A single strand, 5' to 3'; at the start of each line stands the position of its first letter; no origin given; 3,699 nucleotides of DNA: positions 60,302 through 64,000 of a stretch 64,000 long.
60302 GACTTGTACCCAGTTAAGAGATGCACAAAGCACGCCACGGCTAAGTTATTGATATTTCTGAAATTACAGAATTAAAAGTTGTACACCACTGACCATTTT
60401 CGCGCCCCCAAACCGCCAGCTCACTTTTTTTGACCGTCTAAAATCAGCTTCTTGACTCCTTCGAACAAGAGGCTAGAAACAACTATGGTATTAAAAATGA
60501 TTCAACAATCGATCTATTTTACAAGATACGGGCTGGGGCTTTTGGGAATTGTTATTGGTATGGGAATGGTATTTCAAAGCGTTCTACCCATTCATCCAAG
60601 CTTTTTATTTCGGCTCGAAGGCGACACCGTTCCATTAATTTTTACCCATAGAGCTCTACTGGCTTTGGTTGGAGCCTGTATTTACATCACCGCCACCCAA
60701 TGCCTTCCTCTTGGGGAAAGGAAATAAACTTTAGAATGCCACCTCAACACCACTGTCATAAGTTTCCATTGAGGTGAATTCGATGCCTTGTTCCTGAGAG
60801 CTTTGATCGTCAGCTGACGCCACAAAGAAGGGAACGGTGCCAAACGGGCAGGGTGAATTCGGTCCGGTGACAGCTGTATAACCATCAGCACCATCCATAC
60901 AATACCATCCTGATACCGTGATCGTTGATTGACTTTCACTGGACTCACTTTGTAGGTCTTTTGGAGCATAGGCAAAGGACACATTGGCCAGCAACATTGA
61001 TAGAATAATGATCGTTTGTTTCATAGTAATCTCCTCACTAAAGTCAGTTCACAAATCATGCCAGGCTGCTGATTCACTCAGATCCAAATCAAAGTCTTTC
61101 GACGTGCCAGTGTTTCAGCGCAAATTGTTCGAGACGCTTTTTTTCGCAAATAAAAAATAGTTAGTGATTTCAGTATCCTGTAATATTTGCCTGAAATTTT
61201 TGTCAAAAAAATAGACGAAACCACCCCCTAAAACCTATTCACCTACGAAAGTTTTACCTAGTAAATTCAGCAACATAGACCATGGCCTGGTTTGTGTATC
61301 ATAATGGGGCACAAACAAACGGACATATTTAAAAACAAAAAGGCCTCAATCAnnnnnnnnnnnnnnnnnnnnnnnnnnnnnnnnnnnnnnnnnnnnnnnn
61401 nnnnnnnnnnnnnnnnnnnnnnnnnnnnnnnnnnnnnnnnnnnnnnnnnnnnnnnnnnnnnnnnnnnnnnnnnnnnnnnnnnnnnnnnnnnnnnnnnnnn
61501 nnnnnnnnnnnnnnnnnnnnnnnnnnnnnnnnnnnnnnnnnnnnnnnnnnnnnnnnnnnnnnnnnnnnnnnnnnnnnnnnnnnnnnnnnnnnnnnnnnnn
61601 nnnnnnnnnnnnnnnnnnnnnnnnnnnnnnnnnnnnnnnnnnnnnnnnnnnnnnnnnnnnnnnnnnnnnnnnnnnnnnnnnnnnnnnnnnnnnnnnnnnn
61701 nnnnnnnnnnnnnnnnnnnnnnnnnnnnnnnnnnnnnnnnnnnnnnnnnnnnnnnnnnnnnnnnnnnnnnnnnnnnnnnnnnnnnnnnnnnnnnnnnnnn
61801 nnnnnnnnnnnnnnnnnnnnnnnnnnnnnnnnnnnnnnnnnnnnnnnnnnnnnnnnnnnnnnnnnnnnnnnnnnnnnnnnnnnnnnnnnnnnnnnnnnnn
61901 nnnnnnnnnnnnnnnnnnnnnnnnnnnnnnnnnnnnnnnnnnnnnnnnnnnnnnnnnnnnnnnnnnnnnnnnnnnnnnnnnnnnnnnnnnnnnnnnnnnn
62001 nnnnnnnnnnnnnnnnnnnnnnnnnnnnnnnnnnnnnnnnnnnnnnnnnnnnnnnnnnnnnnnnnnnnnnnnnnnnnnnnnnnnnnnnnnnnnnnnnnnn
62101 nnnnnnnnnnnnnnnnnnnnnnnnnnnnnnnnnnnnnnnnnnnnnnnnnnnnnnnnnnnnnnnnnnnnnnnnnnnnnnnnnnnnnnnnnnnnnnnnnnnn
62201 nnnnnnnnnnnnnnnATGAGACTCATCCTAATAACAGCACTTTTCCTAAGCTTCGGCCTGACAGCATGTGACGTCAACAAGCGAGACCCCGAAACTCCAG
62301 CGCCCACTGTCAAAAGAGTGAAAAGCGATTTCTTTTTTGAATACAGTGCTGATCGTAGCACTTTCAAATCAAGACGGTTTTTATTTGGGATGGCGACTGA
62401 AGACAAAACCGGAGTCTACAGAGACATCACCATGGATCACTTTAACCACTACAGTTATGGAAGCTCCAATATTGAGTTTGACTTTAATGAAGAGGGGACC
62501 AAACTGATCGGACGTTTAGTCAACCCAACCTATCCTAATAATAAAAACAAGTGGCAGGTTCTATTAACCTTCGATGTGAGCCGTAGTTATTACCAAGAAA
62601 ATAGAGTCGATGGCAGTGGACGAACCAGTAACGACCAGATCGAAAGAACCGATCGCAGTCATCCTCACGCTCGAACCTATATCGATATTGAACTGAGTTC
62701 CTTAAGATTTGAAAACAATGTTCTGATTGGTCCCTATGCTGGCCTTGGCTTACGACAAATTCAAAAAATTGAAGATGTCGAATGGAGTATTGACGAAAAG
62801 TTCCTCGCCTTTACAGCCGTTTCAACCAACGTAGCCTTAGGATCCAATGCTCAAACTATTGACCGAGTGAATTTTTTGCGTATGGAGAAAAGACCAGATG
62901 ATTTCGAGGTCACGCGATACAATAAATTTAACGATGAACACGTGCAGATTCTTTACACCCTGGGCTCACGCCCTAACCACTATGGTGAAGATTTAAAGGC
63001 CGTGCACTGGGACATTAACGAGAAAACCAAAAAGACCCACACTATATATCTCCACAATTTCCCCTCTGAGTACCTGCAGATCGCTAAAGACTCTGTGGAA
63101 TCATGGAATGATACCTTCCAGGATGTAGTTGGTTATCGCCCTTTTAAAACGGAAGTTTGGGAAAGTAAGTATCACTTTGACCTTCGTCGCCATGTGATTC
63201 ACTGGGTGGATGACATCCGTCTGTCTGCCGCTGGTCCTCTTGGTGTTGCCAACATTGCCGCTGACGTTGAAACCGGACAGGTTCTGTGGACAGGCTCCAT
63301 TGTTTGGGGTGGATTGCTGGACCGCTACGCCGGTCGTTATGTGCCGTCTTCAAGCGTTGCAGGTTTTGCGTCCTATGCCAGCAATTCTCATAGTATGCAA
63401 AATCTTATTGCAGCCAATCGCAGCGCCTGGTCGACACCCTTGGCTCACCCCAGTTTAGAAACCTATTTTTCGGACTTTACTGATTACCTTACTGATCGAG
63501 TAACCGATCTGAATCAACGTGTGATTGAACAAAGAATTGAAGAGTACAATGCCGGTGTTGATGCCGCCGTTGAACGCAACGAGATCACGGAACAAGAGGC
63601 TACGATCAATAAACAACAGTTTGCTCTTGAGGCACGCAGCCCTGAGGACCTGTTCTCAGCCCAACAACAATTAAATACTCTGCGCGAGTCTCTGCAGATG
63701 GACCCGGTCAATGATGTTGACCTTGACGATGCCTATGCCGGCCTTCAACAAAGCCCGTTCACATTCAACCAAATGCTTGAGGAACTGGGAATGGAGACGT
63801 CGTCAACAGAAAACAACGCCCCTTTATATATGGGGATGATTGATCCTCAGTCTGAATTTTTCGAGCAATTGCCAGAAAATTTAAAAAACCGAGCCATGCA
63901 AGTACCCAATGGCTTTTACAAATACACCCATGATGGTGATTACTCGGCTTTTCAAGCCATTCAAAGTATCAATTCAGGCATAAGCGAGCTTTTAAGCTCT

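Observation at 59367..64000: Mirror-image duplication of the barrel + metzincin module around a 1-kb divergent core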

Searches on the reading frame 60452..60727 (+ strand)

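Call 7: search_protein_families(library=pfam, proteins=[window:60452-60727:+], max_evalue=1)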
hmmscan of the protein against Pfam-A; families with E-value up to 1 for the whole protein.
window:60452-60727:+ (91 aa): 0 families

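Call 8: search_protein_families(library=ncbifam, proteins=[window:60452-60727:+], max_evalue=1)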
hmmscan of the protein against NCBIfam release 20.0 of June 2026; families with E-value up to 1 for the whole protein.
window:60452-60727:+ (91 aa): 1 family
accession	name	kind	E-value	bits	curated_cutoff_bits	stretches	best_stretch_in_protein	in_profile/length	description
NF041796.2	Ced_CedA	equivalog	0.0067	16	330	1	20-66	157-202/259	DNA import protein CedA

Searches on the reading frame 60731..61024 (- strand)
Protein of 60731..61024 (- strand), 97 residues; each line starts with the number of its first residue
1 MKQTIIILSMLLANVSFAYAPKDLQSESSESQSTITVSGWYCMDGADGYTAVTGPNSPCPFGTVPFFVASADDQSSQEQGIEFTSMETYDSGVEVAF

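Call 7: search_protein_families(library=pfam, proteins=[window:60731-61024:-], max_evalue=1)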
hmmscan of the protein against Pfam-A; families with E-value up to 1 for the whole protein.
window:60731-61024:- (97 aa): 0 families
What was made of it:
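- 60731..61024 (-): 97-aa small secreted protein (signal peptide ...SFAYA, two Cys); not part of the cassette proper. No Pfam family (call 7).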

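Call 8: search_protein_families(library=ncbifam, proteins=[window:60731-61024:-], max_evalue=1)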
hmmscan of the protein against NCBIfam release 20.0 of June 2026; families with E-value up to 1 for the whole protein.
window:60731-61024:- (97 aa): 0 families

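Call 12: find_encoding_contigs(protein=window:60734-61024:-, flank=10000, max_places=6)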
Protein window:60734-61024:- (97 aa): no gene with exactly this product is on record in the collection.

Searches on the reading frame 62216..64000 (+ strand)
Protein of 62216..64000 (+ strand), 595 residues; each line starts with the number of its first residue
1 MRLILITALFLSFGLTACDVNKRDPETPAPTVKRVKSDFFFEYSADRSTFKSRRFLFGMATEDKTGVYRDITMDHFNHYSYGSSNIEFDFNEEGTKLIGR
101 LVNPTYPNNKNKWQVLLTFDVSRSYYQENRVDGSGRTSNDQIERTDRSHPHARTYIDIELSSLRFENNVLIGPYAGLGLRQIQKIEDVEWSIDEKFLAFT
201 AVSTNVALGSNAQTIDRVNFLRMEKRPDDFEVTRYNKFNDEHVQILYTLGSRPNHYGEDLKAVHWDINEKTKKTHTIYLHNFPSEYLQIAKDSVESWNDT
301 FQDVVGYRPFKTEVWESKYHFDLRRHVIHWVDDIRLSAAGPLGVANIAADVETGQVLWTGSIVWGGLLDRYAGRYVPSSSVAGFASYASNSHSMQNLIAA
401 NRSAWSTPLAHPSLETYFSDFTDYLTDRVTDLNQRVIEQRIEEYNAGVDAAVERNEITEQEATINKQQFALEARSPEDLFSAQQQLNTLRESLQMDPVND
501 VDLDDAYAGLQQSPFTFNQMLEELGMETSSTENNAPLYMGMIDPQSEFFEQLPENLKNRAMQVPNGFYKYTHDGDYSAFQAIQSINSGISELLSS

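Call 7: search_protein_families(library=pfam, proteins=[window:62216-64000:+], max_evalue=1)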
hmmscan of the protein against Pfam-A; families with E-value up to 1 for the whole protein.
window:62216-64000:+ (595 aa): 0 families

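Call 8: search_protein_families(library=ncbifam, proteins=[window:62216-64000:+], max_evalue=1)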
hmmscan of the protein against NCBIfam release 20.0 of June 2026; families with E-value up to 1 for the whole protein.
window:62216-64000:+ (595 aa): 1 family
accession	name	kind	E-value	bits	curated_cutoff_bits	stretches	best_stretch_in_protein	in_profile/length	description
NF003413.0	PRK04778.1-7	equivalog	0.063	11.7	556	1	434-511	303-380/564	septation ring formation regulator EzrA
